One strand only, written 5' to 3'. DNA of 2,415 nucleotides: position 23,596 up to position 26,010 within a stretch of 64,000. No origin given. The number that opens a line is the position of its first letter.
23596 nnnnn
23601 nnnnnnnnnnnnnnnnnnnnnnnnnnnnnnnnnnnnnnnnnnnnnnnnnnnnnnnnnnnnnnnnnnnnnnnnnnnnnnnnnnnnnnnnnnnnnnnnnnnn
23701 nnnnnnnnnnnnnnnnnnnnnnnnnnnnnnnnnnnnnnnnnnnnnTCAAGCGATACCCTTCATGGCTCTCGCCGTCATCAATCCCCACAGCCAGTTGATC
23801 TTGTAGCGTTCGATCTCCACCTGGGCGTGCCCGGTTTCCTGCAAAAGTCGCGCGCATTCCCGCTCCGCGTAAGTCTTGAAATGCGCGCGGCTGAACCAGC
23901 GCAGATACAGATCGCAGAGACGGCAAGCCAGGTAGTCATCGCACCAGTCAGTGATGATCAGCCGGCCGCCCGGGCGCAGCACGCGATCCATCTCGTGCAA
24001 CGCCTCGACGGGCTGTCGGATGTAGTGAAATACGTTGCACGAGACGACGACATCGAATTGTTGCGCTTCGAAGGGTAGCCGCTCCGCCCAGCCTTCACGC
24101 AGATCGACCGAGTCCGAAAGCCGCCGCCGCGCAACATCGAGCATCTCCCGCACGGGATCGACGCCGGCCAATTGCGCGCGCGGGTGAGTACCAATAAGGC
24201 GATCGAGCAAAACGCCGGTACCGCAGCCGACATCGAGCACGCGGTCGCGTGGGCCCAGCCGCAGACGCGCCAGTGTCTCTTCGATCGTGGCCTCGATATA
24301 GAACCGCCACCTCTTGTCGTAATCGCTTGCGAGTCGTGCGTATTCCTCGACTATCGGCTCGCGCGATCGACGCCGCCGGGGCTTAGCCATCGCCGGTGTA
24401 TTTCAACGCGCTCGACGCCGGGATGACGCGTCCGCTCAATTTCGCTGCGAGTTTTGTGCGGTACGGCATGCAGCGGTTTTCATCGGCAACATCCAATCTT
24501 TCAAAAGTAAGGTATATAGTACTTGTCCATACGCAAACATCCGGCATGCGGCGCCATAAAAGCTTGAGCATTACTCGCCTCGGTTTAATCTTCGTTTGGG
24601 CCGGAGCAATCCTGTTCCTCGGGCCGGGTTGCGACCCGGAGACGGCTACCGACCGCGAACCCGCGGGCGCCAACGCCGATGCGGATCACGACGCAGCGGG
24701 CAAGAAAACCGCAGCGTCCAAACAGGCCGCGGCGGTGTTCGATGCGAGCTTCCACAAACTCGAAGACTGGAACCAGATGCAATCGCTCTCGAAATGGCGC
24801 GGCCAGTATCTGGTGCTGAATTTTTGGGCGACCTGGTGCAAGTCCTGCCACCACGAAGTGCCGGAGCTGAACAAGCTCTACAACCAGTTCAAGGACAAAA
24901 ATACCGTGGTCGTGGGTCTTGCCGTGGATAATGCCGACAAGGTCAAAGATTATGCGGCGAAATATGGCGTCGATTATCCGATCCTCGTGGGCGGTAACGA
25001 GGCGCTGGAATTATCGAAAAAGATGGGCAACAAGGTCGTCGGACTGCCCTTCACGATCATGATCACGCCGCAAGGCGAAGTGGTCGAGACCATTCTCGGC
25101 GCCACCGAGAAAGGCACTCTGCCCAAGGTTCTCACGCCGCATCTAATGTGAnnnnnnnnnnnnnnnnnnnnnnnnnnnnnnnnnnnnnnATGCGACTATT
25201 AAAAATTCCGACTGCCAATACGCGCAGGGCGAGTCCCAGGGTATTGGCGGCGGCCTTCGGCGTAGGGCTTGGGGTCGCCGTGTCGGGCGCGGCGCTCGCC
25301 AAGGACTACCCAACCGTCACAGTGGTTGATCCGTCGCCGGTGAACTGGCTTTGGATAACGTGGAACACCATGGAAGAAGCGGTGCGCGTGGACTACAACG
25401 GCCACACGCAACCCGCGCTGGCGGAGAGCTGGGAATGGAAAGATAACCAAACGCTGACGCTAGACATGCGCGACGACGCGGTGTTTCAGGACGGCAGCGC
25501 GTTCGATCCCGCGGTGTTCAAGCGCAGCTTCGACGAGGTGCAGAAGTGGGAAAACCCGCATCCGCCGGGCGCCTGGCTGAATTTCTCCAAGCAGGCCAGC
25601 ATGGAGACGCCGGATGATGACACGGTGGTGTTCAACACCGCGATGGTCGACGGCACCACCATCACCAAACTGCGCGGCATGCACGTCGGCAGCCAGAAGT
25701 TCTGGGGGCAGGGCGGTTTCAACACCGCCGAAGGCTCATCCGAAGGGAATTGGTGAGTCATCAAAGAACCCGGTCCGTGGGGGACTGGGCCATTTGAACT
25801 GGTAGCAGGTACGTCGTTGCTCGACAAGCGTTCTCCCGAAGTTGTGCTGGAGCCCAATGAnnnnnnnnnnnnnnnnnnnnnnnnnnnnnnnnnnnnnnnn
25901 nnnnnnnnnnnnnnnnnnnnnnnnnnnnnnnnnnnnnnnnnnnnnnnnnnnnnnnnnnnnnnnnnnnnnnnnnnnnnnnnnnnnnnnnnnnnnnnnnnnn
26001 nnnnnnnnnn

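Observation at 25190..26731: Single in-frame TGA inside an otherwise intact family-5 ABC substrate-binding protein, directly upstream of selB-selC-selA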

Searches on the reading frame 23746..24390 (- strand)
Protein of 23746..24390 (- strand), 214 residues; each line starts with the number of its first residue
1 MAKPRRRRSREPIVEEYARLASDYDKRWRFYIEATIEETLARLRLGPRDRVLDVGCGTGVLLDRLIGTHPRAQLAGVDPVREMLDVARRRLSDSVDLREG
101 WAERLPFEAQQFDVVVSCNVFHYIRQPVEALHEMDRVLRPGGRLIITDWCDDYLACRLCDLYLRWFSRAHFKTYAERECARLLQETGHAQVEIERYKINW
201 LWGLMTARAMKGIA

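Call 61: search_protein_families(library=ncbifam, proteins=[window:23746-24390:-], max_evalue=0.00001)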
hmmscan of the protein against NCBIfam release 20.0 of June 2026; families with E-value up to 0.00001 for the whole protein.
window:23746-24390:- (214 aa): 38 families (the best 25 are shown)
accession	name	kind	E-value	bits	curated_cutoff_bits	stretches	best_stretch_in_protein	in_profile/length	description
NF045667.1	MTase_DVU1556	equivalog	2.3e-23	82.8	155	1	35-150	10-123/213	DVU_1556 family methyltransferase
TIGR02072.1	BioC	equivalog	5.6e-21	75.4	184.95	1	48-198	35-181/244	malonyl-ACP O-methyltransferase BioC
NF043040.1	corrin_prot_MT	hypoth_equivalog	2.1e-19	69.8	180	1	37-150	31-151/216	corrinoid protein-associated methyltransferase CpaM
TIGR01934.1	MenG_MenH_UbiE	subfamily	2.6e-19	69.4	158.35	1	23-151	22-146/223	ubiquinone/menaquinone biosynthesis methyltransferase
NF047649.1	MTase_UXPK_star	exception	3.2e-19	69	460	1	45-149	75-184/283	methyltransferase/UXPK-star double selenoprotein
NF001244.0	PRK00216.1-5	equivalog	4.1e-19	68.8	216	1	38-165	39-170/236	bifunctional demethylmenaquinone methyltransferase/2-methoxy-6-polyprenyl-1,4-benzoquinol methylase UbiE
NF041537.1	ArsM_AhpD_UU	exception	5e-19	68.3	510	1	48-150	77-184/345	arsenite methyltransferase/AhpD domain selenoprotein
NF041536.1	ArsM_DUF2284_UU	exception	1.3e-17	63.4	575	1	49-192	78-226/459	arsenite methyltransferase/DUF2284 domain selenoprotein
NF008823.0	PRK11873.1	subfamily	6.5e-15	55.3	263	1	41-149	73-184/272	arsenite methyltransferase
NF001241.0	PRK00216.1-2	equivalog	9.9e-15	54.8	327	1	37-154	41-155/231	demethylmenaquinone methyltransferase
NF001243.0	PRK00216.1-4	equivalog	4.2e-14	52.4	235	1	37-149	37-154/237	demethylmenaquinone methyltransferase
NF040539.1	AST_met_ArsM_2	exception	1.3e-13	51.4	240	1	46-151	55-168/262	putative arsinothricin biosynthesis methyltransferase ArsM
NF045825.1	FAmtase_mtf2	equivalog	5.3e-13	48.8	400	1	25-149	38-161/248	fatty-acid O-methyltransferase Mtf2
NF007610.0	PRK10258.1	equivalog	1.2e-12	47.8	342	1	15-213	11-204/251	malonyl-ACP O-methyltransferase BioC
NF052510.1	methyltran_MpqE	exception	1.4e-12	47.5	335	1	39-151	38-156/234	methyl-plastoquinone biosynthesis methyltransferase MpqE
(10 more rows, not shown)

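Call 79: search_protein_families(library=pfam, proteins=[window:23746-24390:-], max_evalue=0.001)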
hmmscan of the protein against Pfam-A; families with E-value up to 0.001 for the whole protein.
window:23746-24390:- (214 aa): 15 families
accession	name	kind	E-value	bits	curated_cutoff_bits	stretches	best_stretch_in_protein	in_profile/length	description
PF08241.18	Methyltransf_11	-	7.3e-26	91.1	21.2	1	52-146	1-95/95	Methyltransferase domain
PF13649.12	Methyltransf_25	-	5.8e-24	85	27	1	51-142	1-97/97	Methyltransferase domain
PF13847.12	Methyltransf_31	-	1.8e-21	76.8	27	1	49-155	5-122/145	Methyltransferase domain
PF13489.12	Methyltransf_23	-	1.5e-20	74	27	1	34-189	7-160/164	Methyltransferase domain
PF08242.18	Methyltransf_12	-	1.7e-20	74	30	1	52-144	1-98/98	Methyltransferase domain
PF01209.24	Ubie_methyltran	-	1.1e-10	41.7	20.1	1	47-148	49-153/233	ubiE/COQ5 methyltransferase family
PF08003.17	Methyltransf_9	-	5.3e-09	35.9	23.8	1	49-146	117-217/315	Protein of unknown function (DUF1698)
PF07021.18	MetW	-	1.7e-06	28.3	21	1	48-147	14-108/193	Methionine biosynthesis protein MetW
PF05175.20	MTS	-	9.7e-06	25.8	23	1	47-146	31-138/170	Methyltransferase small domain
PF03141.22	Methyltransf_29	-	1.3e-05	24.5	23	1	36-146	105-217/506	Putative S-adenosyl-L-methionine-dependent methyltransferase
PF05401.17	NodS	-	2.1e-05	24.9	24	1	48-147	42-145/201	Nodulation protein S (NodS)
PF02353.26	CMAS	-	6.7e-05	22.8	27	1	36-146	51-164/273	Mycolic acid cyclopropane synthetase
PF20922.3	Anamorsin_N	-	0.00024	21.3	27.1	1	107-148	47-89/163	Anamorsin, N-terminal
PF01135.25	PCMT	-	0.00034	20.9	20.3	1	40-109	66-145/210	Protein-L-isoaspartate(D-aspartate) O-methyltransferase (PCMT)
PF01739.24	CheR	-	0.00052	19.9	27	0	110-146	135-173/195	CheR methyltransferase, SAM binding domain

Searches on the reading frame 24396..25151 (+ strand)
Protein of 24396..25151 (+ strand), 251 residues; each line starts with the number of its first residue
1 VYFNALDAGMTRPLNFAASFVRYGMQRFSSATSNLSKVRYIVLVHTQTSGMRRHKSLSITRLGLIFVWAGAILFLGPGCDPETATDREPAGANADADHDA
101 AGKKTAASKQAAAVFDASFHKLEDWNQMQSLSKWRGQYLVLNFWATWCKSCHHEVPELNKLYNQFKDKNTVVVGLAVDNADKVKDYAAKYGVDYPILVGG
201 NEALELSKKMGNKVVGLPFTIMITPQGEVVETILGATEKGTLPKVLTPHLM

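Call 6: search_protein_families(library=ncbifam, proteins=[window:24396-25151:+], max_evalue=0.001)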
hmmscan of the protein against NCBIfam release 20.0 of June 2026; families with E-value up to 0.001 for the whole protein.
window:24396-25151:+ (251 aa): 14 families
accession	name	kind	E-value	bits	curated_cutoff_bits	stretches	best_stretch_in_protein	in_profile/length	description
NF002854.0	PRK03147.1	subfamily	4.9e-24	85.2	170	1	117-242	42-165/176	thiol-disulfide oxidoreductase ResA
NF047696.1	ThlDiSintTplARhiz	equivalog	2e-17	63.7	230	1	107-237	70-201/219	thiol:disulfide interchange protein TlpA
NF041202.1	StoA_CxxC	exception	1.2e-12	48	210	1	133-237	49-152/163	endospore biogenesis thiol-disulfide oxidoreductase StoA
NF041054.1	WAxxUGC_long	equivalog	1.6e-10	40.9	300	1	97-232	65-197/354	ResA-like WAxxUGC motif-containing protein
TIGR01068.1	thioredoxin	equivalog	2.1e-10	40.7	96.8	1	135-193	13-67/101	thioredoxin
TIGR00385.1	dsbE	subfamily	2.2e-09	37.1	123.15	1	115-249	44-170/173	DsbE family thiol:disulfide interchange protein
NF006898.0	PRK09381.1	equivalog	4e-07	30.4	138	1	135-193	21-74/109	thioredoxin TrxA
NF053650.1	PerredPrxQDein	equivalog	6.7e-07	29.4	260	1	123-201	8-86/148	thioredoxin-dependent peroxiredoxin PrxQ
TIGR01126.1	pdi_dom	equivalog_domain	1.5e-06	28.5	107.2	1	136-197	14-75/105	protein disulfide-isomerase domain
NF011941.0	PRK15412.1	equivalog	3.7e-06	26.6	359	1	93-227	27-153/185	thiol:disulfide interchange protein DsbE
NF008229.0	PRK10996.1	equivalog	3.8e-05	23.4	125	0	137-191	53-103/141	thioredoxin TrxC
NF047697.1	ThioredTrxAClost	equivalog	5.7e-05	23.2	140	0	137-169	18-50/105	thioredoxin TrxA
NF010625.0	PRK14018.1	equivalog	0.00011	20.8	522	1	136-238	56-161/521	bifunctional peptide-methionine (S)-S-oxide reductase MsrA/peptide-methionine (R)-S-oxide reductase MsrB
TIGR01130.1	ER_PDI_fam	subfamily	0.0007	19.3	344.25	1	138-196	20-78/476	protein disulfide-isomerase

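Call 7: search_protein_families(library=pfam, proteins=[window:24396-25151:+], max_evalue=0.001)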
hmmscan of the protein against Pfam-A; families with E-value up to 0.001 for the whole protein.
window:24396-25151:+ (251 aa): 5 families
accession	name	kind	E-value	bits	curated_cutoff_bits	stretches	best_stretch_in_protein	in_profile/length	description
PF08534.16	Redoxin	-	6.4e-22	78.4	26.6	1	118-243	10-142/148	Redoxin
PF00578.27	AhpC-TSA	-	1.6e-21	76.9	26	1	126-231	15-123/124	AhpC/TSA family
PF13905.12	Thioredoxin_8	-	1.5e-11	44.9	27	1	136-229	1-94/94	Thioredoxin-like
PF00085.26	Thioredoxin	-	3.2e-10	40.4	23.5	1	130-194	13-73/103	Thioredoxin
PF13098.12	Thioredoxin_2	-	5e-05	24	27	1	135-245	4-103/104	Thioredoxin-like domain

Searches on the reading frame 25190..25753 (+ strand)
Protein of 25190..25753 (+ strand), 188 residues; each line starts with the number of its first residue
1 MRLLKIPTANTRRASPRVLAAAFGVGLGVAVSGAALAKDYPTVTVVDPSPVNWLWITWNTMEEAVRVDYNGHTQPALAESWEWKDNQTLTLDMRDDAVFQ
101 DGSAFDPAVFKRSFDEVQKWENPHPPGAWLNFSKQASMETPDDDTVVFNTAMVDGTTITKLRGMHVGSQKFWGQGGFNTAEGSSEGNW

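Call 48: find_homologous_proteins(query=window:25190-25753:+, max_evalue=0.00001)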
Query window:25190-25753:+ (188 aa): 144 proteins with E <= 0.00001 among 335 candidates; the best 120 are listed.
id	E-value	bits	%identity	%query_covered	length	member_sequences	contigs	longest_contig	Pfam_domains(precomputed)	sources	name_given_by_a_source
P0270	1.0e-124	432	100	100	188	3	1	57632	PF00496.28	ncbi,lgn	-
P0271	3.9e-109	381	89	100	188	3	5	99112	PF00496.28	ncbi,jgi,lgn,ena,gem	-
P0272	4.0e-103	361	84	100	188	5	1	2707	PF00496.28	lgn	-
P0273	4.0e-95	335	77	100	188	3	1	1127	PF00496.28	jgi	jgi:ABC-type transport system substrate-binding protein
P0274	2.3e-94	332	76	100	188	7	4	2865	PF00496.28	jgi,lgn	jgi:ABC-type transport system substrate-binding protein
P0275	1.1e-93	330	75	100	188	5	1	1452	PF00496.28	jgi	jgi:ABC-type transport system substrate-binding protein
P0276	4.3e-90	319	74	100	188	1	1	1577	PF00496.28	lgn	-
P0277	5.4e-90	318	72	100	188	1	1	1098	PF00496.28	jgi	jgi:ABC-type transport system substrate-binding protein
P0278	3.0e-86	306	71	100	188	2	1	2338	PF00496.28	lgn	-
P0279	1.3e-82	294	68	100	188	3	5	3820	PF00496.28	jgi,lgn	jgi:ABC-type transport system substrate-binding protein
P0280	2.5e-56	208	57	95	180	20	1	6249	PF00496.28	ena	-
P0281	4.8e-56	207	60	78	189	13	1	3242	PF00496.28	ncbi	-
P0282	6.7e-56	207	53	91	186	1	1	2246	PF00496.28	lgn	-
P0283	1.6e-55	206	60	79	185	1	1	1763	PF00496.28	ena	-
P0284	3.6e-55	205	56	91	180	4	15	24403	PF00496.28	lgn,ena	-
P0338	1.6e-48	183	59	78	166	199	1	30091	PF00496.28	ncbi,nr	ncbi:ABC transporter substrate-binding protein [Methylobacterium sp. WL7]|nr:ABC transporter substra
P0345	2.6e-47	179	57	78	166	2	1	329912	PF00496.28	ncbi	ncbi:ABC transporter substrate-binding protein [Methylobacterium sp. A54F]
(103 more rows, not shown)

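Call 53: list_cluster_members(proteins=[P0270, P0001, P0338, P0345, P0025, P0069])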
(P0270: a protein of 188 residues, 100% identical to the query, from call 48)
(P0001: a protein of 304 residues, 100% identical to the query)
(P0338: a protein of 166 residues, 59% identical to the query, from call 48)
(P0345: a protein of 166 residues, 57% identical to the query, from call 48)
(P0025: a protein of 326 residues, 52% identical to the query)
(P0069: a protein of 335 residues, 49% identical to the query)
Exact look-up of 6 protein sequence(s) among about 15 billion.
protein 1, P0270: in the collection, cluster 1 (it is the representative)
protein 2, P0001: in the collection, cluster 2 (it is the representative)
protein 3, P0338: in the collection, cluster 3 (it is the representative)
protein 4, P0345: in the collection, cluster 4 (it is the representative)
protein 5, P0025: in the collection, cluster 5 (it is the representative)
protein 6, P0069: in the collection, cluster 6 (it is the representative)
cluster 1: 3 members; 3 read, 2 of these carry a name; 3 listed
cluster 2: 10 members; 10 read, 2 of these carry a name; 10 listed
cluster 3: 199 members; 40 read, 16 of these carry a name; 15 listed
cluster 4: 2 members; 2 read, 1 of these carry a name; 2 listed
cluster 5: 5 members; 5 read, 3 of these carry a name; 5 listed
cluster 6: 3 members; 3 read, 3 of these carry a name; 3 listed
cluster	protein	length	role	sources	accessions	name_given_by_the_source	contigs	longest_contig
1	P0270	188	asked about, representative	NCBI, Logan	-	-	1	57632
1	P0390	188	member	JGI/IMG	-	ABC-type transport system substrate-binding protein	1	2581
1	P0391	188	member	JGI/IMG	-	ABC-type transport system substrate-binding protein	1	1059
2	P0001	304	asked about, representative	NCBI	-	-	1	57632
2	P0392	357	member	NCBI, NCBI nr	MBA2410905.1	MAG: ABC transporter substrate-binding protein [Gammaproteobacteria bacterium] | ABC transporter substrate-binding protein [Gammaproteobacteria bacterium]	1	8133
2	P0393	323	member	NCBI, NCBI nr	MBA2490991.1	MAG: ABC transporter substrate-binding protein [Gammaproteobacteria bacterium] | ABC transporter substrate-binding protein [Gammaproteobacteria bacterium]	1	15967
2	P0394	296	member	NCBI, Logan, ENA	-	-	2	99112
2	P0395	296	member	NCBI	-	-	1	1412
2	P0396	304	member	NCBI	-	-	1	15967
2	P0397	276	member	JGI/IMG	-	-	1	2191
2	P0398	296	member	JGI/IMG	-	-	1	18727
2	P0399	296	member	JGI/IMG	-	-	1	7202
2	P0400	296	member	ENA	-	-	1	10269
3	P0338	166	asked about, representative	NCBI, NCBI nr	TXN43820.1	ABC transporter substrate-binding protein [Methylobacterium sp. WL7]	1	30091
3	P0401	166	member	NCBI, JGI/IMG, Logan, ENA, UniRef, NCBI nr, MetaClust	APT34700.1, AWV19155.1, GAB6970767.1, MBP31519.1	ABC transporter substrate-binding protein [Methylobacterium phyllosphaerae] | ABC-type transport system substrate-binding protein | ABC transporter substrate-binding protein n=1 Tax=Methylobacterium phyllosphaerae ...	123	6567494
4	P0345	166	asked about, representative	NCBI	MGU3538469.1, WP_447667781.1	ABC transporter substrate-binding protein [Methylobacterium sp. A54F]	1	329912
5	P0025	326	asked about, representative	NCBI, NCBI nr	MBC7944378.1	MAG: ABC transporter substrate-binding protein [Burkholderiales bacterium] | ABC transporter substrate-binding protein [Burkholderiales bacterium]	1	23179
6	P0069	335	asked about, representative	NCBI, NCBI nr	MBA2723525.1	MAG: ABC transporter substrate-binding protein [Methylibium sp.] | ABC transporter substrate-binding protein [Methylibium sp.]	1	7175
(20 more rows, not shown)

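Call 64: find_encoding_contigs(protein=P0401, flank=10000, max_places=2)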
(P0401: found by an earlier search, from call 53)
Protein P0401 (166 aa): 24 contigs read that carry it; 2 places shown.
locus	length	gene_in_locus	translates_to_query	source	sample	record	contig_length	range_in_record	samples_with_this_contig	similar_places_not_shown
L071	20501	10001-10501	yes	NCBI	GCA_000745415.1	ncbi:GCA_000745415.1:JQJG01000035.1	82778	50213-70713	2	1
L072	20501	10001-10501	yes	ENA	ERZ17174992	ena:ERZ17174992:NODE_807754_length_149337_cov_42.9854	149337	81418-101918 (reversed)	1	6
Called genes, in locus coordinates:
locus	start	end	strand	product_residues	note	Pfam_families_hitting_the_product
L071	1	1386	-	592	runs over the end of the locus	PF00089:Trypsin, PF13365:Trypsin_2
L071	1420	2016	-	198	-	PF08238:Sel1 (faint)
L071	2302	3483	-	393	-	PF00089:Trypsin, PF13365:Trypsin_2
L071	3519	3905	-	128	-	-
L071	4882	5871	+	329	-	PF00665:rve, PF13683:rve_3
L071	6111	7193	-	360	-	-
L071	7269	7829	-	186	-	PF02627:CMD (weak)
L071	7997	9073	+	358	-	-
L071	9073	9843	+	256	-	-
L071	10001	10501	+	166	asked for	PF00496:SBP_bac_5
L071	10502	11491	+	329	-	PF00496:SBP_bac_5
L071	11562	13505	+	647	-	PF00009:GTP_EFTU, PF03144:GTP_EFTU_D2, PF25461:Beta-barrel_SelB, PF09107:WHD_3rd_SelB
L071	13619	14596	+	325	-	PF07536:HWE_HK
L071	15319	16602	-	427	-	PF00999:Na_H_Exchanger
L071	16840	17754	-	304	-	PF00756:Esterase, PF10503:Esterase_PHB, PF20434:BD-FAE (faint), PF00326:Peptidase_S9 (weak)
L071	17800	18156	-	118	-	-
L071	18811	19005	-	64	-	-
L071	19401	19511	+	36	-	PF07886:BA14K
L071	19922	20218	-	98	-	-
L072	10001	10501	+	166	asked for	PF00496:SBP_bac_5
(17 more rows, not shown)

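Call 82: search_protein_families(library=ncbifam, proteins=[L071:7269-7829:-, L071:7997-9073:+, L071:9073-9843:+], max_evalue=0.000001)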
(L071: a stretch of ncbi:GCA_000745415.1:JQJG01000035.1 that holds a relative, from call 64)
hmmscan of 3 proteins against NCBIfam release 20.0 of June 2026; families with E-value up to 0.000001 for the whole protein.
L071:7269-7829:- (186 aa): 0 families

L071:7997-9073:+ (358 aa): 0 families

L071:9073-9843:+ (256 aa): 0 families

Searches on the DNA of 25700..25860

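Call 71: search_rna_families(source=window, start=25700, end=25860, threshold=evalue, max_evalue=10)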
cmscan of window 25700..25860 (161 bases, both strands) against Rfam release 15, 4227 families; matches with E-value up to 10: 1.
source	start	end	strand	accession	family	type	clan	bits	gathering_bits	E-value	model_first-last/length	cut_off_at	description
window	25722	25770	-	RF03256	mir-1286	Gene; miRNA;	-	14.3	70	1.8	1-76/76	no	mir-1286 microRNA precursor family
